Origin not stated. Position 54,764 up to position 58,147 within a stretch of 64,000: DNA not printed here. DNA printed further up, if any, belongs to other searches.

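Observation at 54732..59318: Defence island next to tRNA-Glu: fused Type IIG restriction-methyltransferase plus a convergent RmuC-like PD-(D/E)xK protein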

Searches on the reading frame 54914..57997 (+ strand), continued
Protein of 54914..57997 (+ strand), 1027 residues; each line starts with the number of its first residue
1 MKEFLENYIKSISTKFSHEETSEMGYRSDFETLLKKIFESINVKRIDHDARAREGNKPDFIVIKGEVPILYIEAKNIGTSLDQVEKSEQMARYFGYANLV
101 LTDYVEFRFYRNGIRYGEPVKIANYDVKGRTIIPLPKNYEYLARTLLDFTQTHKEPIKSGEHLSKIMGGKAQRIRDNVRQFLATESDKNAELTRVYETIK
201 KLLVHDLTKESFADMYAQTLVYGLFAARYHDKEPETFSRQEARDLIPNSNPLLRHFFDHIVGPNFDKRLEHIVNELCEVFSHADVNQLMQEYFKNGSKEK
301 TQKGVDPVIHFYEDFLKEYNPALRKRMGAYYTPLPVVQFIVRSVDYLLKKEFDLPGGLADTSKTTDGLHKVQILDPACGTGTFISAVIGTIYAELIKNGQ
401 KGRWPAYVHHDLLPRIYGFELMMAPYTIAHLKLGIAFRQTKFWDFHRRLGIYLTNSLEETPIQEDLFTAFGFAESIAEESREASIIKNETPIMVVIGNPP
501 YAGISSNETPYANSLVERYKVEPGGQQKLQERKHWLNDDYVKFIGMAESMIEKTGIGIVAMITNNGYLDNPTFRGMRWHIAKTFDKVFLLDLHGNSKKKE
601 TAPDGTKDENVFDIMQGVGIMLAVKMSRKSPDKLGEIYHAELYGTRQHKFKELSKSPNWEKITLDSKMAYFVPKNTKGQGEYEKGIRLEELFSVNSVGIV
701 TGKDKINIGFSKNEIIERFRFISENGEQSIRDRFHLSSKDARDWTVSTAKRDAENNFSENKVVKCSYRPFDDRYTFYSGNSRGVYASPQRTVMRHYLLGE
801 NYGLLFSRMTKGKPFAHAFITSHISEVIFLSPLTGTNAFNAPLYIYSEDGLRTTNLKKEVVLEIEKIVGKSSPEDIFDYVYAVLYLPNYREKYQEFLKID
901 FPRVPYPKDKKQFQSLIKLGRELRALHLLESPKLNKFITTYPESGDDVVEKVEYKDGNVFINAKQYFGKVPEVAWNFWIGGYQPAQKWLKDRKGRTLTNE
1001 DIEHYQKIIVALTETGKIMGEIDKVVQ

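Call 71: get_annotated_region(hit=H7, flank=7000)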
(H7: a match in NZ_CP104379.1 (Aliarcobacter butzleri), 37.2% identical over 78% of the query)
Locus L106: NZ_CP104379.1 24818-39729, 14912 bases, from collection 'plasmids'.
description: Aliarcobacter butzleri strain P1100 plasmid p63_DSM_105472, complete sequence
organism: Aliarcobacter butzleri (NCBI taxid 28197)
taxonomy: Bacteria; Campylobacterota; Epsilonproteobacteria; Campylobacterales; Arcobacteraceae; Aliarcobacter; Aliarcobacter butzleri
host: -; source: poultry meat; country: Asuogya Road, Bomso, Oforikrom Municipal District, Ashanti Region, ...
typing (MOB-suite, as given by PLSDB): non-mobilizable
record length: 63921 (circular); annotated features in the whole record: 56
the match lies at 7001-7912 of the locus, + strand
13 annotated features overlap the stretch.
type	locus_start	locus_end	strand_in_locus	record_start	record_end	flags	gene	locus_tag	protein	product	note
CDS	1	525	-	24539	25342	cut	-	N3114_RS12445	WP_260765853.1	WYL domain-containing protein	-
CDS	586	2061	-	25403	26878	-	-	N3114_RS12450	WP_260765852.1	DUF2779 domain-containing protein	-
CDS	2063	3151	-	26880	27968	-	-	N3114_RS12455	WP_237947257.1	PD-(D/E)XK nuclease family protein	-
CDS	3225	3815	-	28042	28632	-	-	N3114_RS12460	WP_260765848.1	DnaB helicase C-terminal domain-containing protein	-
CDS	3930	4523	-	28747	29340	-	-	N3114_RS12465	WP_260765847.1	hypothetical protein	-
CDS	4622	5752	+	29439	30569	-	-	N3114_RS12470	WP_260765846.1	hypothetical protein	-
CDS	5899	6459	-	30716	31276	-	-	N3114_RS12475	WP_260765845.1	recombinase family protein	GO:0006310 - DNA recombination [Evidence IEA]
CDS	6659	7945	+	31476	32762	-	-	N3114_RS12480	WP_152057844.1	DUF2130 domain-containing protein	-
CDS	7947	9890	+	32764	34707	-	-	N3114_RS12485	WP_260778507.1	ATP-dependent endonuclease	-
CDS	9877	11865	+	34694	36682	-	-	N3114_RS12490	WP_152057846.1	UvrD-helicase domain-containing protein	-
CDS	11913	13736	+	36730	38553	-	-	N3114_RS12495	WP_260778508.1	site-specific DNA-methyltransferase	GO:0006306 - DNA methylation [Evidence IEA]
CDS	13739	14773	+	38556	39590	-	-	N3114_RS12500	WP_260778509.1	virulence RhuM family protein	-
CDS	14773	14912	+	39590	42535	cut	-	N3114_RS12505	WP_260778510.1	DEAD/DEAH box helicase family protein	-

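Call 72: get_annotated_region(hit=H9, flank=7000)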
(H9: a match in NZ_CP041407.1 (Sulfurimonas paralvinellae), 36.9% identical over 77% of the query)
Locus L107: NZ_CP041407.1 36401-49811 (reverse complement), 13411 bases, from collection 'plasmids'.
description: Sulfurimonas paralvinellae strain GO25 plasmid unnamed, complete sequence
organism: Sulfurimonas paralvinellae (NCBI taxid 317658)
taxonomy: Bacteria; Campylobacterota; Epsilonproteobacteria; Campylobacterales; Sulfurimonadaceae; Sulfurimonas; Sulfurimonas paralvinellae
host: -; source: polychaetes,hydrothermal vent polychaetes; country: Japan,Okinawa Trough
typing (MOB-suite, as given by PLSDB): non-mobilizable
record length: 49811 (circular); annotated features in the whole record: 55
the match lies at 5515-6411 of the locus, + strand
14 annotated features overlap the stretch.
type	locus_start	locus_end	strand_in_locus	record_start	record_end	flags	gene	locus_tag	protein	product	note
CDS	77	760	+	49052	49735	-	-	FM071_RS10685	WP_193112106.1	ParA family protein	-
CDS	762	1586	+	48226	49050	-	-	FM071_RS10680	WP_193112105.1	ParB/RepB/Spo0J family partition protein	GO:0007059 - chromosome segregation [Evidence IEA]; GO:0000910 - cytokinesis [Evidence IEA]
CDS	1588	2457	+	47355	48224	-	-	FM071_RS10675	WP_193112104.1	hypothetical protein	-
CDS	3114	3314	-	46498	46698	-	-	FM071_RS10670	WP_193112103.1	helix-turn-helix domain-containing protein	-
CDS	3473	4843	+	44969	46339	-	-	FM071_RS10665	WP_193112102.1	hypothetical protein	-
CDS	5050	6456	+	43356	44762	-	-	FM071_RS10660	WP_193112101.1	DUF2130 domain-containing protein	-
CDS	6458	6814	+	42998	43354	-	-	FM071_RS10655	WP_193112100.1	gamma-glutamylcyclotransferase family protein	-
CDS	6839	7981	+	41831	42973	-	-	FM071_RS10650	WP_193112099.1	reverse transcriptase-like protein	-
CDS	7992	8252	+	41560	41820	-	-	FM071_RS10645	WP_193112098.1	hypothetical protein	-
CDS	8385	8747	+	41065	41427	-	-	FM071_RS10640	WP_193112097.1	winged helix-turn-helix domain-containing protein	-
CDS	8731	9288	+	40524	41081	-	-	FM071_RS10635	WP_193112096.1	hypothetical protein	-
CDS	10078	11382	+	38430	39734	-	-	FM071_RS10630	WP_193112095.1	hypothetical protein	-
CDS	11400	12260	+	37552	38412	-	-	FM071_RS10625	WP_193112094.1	hypothetical protein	-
CDS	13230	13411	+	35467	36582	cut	-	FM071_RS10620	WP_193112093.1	ATP-binding protein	-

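Call 73: get_annotated_region(hit=H5, flank=7000)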
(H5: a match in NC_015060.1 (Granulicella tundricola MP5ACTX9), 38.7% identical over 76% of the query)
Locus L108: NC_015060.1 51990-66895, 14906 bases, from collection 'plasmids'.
description: Granulicella tundricola MP5ACTX9 plasmid pACIX905, complete sequence
organism: Granulicella tundricola MP5ACTX9 (NCBI taxid 1198114)
taxonomy: Bacteria; Acidobacteriota; Terriglobia; Terriglobales; Acidobacteriaceae; Granulicella; Granulicella tundricola; Granulicella tundricola MP5ACTX9
host: -; source: -; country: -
typing (MOB-suite, as given by PLSDB): conjugative; replicon rep_cluster_93; relaxase MOBF; mating-pair formation MPF_T
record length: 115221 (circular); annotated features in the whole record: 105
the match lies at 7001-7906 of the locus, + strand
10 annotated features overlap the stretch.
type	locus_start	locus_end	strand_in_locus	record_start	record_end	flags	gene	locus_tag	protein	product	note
CDS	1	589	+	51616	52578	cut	-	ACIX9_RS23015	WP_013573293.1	tyrosine-type recombinase/integrase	GO:0015074 - DNA integration [Evidence IEA]; GO:0006310 - DNA recombination [Evidence IEA]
CDS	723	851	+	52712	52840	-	-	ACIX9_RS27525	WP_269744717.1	hypothetical protein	-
CDS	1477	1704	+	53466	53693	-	-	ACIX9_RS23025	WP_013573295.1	hypothetical protein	-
CDS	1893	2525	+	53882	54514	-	-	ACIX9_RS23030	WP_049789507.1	NYN domain-containing protein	-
CDS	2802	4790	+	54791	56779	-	-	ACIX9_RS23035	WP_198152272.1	EAL domain-containing protein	-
CDS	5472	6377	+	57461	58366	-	-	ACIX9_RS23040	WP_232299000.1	alpha/beta hydrolase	-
CDS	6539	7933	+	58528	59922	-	-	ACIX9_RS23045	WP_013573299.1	DUF2130 domain-containing protein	-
CDS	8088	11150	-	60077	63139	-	-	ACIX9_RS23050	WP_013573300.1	NB-ARC domain-containing protein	-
CDS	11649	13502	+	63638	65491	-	-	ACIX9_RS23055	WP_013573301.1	AAA family ATPase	-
CDS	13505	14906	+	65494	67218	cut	-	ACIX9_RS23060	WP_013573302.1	DEAD/DEAH box helicase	-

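Call 74: get_annotated_region(hit=H2, flank=7000)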
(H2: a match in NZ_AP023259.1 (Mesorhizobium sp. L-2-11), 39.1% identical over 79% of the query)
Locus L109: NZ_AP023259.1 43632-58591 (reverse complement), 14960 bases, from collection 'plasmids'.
description: Mesorhizobium sp. L-2-11 plasmid MesoLjLa3, complete sequence
organism: Mesorhizobium sp. L-2-11 (NCBI taxid 2744521)
taxonomy: Bacteria; Pseudomonadota; Alphaproteobacteria; Hyphomicrobiales; Phyllobacteriaceae; Mesorhizobium; Mesorhizobium sp. L-2-11
host: -; source: Lotus japonicus; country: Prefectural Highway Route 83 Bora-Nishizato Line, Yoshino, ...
typing (MOB-suite, as given by PLSDB): conjugative; relaxase MOBP,MOBP,MOBQ; mating-pair formation MPF_T
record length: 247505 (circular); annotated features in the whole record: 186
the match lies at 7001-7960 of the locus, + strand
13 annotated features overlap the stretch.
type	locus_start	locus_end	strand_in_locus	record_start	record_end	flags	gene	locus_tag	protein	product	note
CDS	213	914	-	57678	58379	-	-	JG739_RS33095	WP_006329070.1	IS6 family transposase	-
CDS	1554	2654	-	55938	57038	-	sfnG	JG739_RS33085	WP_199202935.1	dimethylsulfone monooxygenase SfnG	GO:0006790 - sulfur compound metabolic process [Evidence IEA]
CDS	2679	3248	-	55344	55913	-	msuE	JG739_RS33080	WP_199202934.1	FMN reductase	-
CDS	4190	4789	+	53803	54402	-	-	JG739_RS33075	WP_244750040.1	DUF309 domain-containing protein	-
CDS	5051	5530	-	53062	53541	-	-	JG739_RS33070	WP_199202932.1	ProQ/FinO family protein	-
CDS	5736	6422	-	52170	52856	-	-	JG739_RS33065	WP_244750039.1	hypothetical protein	-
CDS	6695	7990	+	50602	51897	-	-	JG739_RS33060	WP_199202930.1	DUF2130 domain-containing protein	-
CDS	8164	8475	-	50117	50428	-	-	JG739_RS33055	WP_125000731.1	DUF736 domain-containing protein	-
CDS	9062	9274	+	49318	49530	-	-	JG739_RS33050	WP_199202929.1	hypothetical protein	-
CDS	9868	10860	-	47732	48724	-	-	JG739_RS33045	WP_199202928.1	adenosine kinase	-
CDS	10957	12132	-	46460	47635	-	metK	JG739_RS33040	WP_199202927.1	methionine adenosyltransferase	GO:0006556 - S-adenosylmethionine biosynthetic process [Evidence IEA]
CDS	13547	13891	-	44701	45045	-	-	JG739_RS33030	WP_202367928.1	winged helix-turn-helix transcriptional regulator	-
CDS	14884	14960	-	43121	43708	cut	-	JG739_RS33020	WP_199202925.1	hypothetical protein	-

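Call 88: search_dna_similar(query=window:54914-57997:+, collection=plasmids, mode=protein, max_rows=40, max_evalue=1e-50)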
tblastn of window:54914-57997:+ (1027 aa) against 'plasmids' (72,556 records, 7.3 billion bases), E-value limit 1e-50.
Records with a match: 53; places in all: 54; records where one place covers at least 80% of the query: 42.
Best place of each record, by identity: <60% 53.
By first word of the organism name: Borrelia 19; Borreliella 12; Nostoc 4; Pseudomonas 2; Agrobacterium 2; Rhizobium 2; Acinetobacter 1; Thioclava 1; Roseinatronobacter 1; Paracoccus 1; and 8 more.
By predicted mobility (MOB-suite, as given by PLSDB): non-mobilizable 45; conjugative 5; mobilizable 3.
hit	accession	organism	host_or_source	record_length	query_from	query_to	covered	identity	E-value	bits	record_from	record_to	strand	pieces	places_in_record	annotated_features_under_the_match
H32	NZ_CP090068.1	Acinetobacter sp. SH20PTE14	pig manure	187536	1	1025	100%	43.5%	0e+0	832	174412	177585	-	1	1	type ISP restriction/modification enzyme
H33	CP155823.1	Thioclava sp. 'Guangxiensis'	Bruguiera gymnorhiza,pure ...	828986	7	1027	99%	41.3%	0e+0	747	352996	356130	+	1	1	type ISP restriction/modification enzyme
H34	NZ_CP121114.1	Roseinatronobacter sp. S2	cell culture,Alkaline Spring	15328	5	1022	99%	40.6%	2e-133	758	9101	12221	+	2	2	type ISP restriction/modification enzyme | N-6 DNA methylase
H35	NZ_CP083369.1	Pseudomonas aeruginosa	Homo sapiens,sputum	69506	6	1023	99%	39.1%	0e+0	716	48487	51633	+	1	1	type ISP restriction/modification enzyme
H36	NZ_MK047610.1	Pseudomonas aeruginosa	Homo sapiens,Rectal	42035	6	1023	99%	39.1%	0e+0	716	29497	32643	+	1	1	type ISP restriction/modification enzyme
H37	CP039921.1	Agrobacterium tumefaciens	-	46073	4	1023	99%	39.0%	0e+0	702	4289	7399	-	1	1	DNA methyltransferase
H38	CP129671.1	Agrobacterium tumefaciens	Metal working fluids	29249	4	1023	99%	38.9%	0e+0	703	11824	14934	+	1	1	N-6 DNA methylase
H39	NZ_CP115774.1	Paracoccus sediminicola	cell culture,sediment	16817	5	1022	99%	37.1%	0e+0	659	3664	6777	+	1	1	type ISP restriction/modification enzyme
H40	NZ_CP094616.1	Borreliella burgdorferi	wild tick,Whole organism,wild tick nymph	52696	13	1027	99%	35.9%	3e-158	526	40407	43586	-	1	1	type ISP restriction/modification enzyme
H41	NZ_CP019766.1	Borreliella burgdorferi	Ixodes scapularis,tick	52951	13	1027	99%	35.9%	3e-158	526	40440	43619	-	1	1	type ISP restriction/modification enzyme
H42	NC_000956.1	Borreliella burgdorferi B31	-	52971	13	1027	99%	35.9%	3e-158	526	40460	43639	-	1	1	type ISP restriction/modification enzyme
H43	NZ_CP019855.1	Borreliella burgdorferi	Homo sapiens,human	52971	13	1027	99%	35.9%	3e-158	526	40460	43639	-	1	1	type ISP restriction/modification enzyme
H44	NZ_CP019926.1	Borreliella burgdorferi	Homo sapiens,human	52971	13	1027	99%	35.9%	3e-158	526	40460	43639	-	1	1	type ISP restriction/modification enzyme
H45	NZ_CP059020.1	Borreliella bavariensis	Ixodes persulcatus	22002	13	1027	99%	35.6%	2e-157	523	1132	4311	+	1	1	type ISP restriction/modification enzyme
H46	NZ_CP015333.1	Borrelia hermsii HS1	Ornithodoros hermsi,mountain cabin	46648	2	1025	100%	35.2%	8e-153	510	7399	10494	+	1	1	type ISP restriction/modification enzyme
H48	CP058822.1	Borreliella bavariensis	Homo sapiens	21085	13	1027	99%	35.4%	2e-154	514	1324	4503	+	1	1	record has no annotation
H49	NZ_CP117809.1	Borreliella bavariensis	Homo sapiens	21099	13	1027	99%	35.3%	1e-153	513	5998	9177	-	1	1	type ISP restriction/modification enzyme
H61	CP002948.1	Borreliella afzelii PKo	-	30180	46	1027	96%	34.2%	1e-153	513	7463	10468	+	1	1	conserved hypothetical protein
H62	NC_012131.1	Borreliella valaisiana VS116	-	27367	13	1027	99%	33.1%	6e-152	508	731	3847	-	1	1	type ISP restriction/modification enzyme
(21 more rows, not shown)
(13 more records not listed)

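Call 90: get_annotated_region(hit=H42, flank=3000)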
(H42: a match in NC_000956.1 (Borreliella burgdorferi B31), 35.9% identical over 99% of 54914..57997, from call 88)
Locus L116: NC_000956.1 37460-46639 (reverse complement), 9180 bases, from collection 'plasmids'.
description: Borreliella burgdorferi B31 plasmid lp56, complete sequence
organism: Borreliella burgdorferi B31 (NCBI taxid 224326)
taxonomy: Bacteria; Spirochaetota; Spirochaetia; Spirochaetales; Borreliaceae; Borreliella; Borreliella burgdorferi; Borreliella burgdorferi B31
host: -; source: -; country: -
typing (MOB-suite, as given by PLSDB): non-mobilizable; replicon rep_cluster_1621
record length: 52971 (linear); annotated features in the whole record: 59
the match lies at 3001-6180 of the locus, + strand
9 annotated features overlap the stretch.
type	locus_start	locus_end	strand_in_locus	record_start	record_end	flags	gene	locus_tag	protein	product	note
CDS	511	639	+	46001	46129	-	-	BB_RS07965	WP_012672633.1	hypothetical protein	-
CDS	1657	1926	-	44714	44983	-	-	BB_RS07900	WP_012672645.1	hypothetical protein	-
CDS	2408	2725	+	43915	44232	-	-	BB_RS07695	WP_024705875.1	hypothetical protein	-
CDS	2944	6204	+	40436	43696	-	-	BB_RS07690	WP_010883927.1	type ISP restriction/modification enzyme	-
CDS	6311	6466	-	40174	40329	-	-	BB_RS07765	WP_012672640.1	hypothetical protein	-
CDS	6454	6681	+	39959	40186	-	-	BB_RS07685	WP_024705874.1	hypothetical protein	-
CDS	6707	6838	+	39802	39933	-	-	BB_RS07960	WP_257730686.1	hypothetical protein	-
CDS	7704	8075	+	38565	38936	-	-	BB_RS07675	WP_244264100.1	hypothetical protein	-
CDS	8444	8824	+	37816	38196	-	-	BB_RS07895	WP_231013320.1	hypothetical protein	-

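Call 103: search_protein_families(library=pfam, proteins=[L051:11893-13413:+, L023:6685-7500:+, L046:13189-13992:+, L041:1797-2723:+], max_evalue=0.01)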
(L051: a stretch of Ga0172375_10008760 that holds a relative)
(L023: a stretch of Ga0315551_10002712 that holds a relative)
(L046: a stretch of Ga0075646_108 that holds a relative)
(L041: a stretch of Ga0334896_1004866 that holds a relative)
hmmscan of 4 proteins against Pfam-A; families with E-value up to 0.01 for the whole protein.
L051:11893-13413:+ (507 aa): 2 families
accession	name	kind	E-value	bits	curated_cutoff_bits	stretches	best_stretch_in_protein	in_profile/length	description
PF02463.25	SMC_N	-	0.00012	22.1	40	1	24-87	2-60/220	RecF/RecN/SMC N terminal domain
PF15926.10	RNF220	-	0.0026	18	26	1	331-378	5-52/249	E3 ubiquitin-protein ligase RNF220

L023:6685-7500:+ (272 aa): 1 family
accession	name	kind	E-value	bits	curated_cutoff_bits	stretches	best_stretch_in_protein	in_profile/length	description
PF18928.5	DUF5677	-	4.5e-21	76.1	27.1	1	55-218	11-165/166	Family of unknown function (DUF5677)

L046:13189-13992:+ (268 aa): 1 family
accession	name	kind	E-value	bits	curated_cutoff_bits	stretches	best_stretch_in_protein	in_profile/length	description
PF12686.12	DUF3800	-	4.9e-08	34.2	21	1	10-188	2-123/149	Protein of unknown function (DUF3800)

L041:1797-2723:+ (309 aa): 2 families
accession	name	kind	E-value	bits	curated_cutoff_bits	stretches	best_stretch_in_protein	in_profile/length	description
PF02498.22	Bro-N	-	1.8e-08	35.3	25.6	1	38-132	2-92/96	BRO family, N-terminal domain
PF16242.11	Pyrid_ox_like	-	0.0039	17.2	28.8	1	34-116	59-140/149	Pyridoxamine 5'-phosphate oxidase like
